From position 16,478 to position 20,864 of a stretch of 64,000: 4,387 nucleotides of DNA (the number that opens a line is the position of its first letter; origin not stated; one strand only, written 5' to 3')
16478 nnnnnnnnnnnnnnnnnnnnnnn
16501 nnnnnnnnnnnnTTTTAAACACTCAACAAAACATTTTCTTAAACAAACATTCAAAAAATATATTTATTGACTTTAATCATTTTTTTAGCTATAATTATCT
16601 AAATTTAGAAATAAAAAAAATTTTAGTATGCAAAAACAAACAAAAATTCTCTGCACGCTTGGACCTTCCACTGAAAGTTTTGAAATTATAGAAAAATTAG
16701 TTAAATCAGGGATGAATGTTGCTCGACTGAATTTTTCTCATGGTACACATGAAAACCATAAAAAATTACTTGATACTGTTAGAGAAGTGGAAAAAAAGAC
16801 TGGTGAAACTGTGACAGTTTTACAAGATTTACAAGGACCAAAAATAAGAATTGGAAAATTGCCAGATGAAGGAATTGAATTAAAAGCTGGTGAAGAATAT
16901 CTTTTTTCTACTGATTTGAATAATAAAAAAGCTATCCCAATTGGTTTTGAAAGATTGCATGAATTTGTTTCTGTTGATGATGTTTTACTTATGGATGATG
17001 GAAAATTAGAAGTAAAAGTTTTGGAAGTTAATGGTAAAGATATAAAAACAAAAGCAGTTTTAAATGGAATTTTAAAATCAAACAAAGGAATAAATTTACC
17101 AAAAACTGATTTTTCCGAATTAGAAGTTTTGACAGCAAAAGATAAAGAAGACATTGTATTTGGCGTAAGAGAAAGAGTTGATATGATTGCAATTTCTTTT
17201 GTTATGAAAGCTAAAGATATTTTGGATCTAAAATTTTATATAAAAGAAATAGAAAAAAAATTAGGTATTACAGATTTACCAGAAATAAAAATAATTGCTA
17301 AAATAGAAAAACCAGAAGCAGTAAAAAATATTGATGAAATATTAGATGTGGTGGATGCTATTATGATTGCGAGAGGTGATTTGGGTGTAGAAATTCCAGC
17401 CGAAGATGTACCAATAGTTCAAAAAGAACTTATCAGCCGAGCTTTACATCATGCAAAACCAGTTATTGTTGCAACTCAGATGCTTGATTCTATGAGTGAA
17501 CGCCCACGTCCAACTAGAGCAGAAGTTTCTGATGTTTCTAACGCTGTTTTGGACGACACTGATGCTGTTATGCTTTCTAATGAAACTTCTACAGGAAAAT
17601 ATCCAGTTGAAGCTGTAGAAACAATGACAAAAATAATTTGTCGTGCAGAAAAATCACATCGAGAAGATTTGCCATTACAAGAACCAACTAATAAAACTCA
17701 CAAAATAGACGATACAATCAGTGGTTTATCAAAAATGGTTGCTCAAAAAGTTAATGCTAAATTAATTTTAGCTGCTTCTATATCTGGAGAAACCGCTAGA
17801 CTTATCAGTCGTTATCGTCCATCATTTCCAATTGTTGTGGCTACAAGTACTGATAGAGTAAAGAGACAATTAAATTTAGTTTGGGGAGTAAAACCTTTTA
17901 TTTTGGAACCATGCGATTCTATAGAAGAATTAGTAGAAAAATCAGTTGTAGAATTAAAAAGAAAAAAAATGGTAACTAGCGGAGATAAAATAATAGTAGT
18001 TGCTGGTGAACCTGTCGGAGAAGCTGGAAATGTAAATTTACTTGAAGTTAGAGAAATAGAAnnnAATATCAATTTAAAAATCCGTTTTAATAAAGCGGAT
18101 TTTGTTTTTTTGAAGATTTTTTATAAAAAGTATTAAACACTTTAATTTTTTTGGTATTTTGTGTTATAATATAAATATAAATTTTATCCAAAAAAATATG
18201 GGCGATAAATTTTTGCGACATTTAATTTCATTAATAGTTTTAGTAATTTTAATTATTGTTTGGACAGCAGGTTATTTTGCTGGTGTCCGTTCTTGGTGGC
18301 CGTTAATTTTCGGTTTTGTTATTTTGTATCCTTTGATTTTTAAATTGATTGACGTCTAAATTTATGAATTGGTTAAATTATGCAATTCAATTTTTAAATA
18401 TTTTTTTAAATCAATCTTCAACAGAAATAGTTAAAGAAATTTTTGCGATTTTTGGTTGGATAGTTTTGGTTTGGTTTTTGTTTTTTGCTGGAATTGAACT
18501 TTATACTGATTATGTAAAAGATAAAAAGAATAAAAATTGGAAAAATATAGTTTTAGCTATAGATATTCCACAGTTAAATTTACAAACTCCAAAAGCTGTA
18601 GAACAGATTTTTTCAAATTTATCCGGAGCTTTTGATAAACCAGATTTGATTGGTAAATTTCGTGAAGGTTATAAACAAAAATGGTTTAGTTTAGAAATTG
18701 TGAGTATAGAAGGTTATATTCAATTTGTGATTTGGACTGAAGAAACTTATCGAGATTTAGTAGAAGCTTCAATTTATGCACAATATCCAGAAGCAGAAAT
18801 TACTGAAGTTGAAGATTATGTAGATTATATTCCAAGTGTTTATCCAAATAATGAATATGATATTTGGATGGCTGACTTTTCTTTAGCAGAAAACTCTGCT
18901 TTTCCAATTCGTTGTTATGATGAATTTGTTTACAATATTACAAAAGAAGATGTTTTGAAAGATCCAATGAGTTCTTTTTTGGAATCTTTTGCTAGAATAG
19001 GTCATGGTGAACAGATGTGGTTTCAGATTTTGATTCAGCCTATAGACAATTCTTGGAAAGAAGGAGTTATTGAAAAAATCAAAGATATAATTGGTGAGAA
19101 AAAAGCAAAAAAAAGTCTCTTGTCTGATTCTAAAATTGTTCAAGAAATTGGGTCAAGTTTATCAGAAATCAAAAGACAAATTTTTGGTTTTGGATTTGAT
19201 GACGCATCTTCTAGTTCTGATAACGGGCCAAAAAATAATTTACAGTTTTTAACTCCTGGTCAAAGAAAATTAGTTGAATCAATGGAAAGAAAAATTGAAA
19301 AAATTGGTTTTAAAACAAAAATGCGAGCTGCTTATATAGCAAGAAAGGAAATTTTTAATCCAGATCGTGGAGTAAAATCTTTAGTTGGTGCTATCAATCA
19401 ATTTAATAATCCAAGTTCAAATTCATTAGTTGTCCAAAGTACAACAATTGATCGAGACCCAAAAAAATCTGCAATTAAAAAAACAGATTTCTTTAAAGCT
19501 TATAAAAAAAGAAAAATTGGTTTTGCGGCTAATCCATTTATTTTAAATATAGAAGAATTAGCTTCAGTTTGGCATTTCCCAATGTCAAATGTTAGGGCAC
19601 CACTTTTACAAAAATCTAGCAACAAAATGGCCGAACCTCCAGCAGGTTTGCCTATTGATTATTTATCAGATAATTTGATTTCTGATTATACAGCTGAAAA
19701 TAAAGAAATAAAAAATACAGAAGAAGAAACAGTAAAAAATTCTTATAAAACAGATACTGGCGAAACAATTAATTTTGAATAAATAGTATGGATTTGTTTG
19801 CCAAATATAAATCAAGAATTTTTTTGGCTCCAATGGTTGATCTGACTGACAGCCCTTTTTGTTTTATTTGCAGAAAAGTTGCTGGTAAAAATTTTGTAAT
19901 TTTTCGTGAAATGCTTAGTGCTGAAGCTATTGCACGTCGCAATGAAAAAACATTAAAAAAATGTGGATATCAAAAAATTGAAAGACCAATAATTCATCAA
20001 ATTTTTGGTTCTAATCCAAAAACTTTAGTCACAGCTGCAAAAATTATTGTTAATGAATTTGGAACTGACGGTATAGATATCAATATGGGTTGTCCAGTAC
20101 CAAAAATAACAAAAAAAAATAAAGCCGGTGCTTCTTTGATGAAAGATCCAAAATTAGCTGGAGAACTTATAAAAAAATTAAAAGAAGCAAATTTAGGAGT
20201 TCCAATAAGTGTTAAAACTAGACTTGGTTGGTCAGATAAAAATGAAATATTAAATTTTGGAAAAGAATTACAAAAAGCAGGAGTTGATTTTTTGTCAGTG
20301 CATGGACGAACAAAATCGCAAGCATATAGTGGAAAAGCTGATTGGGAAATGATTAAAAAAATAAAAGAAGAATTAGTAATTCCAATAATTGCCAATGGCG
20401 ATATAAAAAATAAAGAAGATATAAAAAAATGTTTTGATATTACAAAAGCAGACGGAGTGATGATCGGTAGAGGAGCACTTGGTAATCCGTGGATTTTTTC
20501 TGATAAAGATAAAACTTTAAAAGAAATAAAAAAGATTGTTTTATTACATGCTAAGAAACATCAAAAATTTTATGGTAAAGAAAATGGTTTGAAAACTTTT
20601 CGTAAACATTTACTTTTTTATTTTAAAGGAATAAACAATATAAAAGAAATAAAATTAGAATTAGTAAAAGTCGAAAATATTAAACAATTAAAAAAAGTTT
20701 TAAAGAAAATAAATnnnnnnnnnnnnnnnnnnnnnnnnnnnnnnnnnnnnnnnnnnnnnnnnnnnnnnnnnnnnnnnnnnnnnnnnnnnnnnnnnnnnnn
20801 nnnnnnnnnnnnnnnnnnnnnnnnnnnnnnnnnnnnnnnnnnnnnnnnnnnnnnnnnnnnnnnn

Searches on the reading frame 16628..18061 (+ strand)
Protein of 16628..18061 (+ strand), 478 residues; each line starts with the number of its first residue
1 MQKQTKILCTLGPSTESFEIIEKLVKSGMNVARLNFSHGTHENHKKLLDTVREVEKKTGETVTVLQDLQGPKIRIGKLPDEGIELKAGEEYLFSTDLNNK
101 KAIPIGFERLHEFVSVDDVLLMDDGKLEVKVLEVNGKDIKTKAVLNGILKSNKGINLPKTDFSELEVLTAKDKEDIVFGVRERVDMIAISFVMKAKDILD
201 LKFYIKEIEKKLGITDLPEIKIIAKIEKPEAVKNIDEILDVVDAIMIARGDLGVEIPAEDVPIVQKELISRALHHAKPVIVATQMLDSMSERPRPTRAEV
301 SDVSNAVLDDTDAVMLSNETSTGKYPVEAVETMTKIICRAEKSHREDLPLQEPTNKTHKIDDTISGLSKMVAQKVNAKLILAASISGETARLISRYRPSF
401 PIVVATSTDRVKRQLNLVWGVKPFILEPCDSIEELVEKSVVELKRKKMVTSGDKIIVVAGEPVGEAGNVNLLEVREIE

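Call 30: search_protein_families(library=pfam, proteins=[window:16628-18061:+], max_evalue=0.00001)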
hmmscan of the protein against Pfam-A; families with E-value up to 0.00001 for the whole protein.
window:16628-18061:+ (478 aa): 3 families
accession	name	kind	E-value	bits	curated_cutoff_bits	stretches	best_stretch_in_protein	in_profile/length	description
PF00224.27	PK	-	3.4e-114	381.8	30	1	3-330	2-328/328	Pyruvate kinase, barrel domain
PF02887.21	PK_C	-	1.3e-31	109.4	28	1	363-474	2-113/114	Pyruvate kinase, alpha/beta domain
PF03328.21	HpcH_HpaI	-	9.9e-07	28.7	25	1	174-262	76-164/221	HpcH/HpaI aldolase/citrate lyase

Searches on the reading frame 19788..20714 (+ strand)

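Call 30: search_protein_families(library=pfam, proteins=[window:19788-20714:+], max_evalue=0.00001)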
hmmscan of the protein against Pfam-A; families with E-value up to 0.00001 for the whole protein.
window:19788-20714:+ (309 aa): 2 families
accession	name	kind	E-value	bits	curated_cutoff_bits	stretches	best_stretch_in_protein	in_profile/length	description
PF01207.24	Dus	-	1e-81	274.9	20.4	1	13-305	2-302/311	Dihydrouridine synthase (Dus)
PF00977.27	His_biosynth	-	4.3e-08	33.3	23.6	0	114-228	102-220/228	Histidine biosynthesis protein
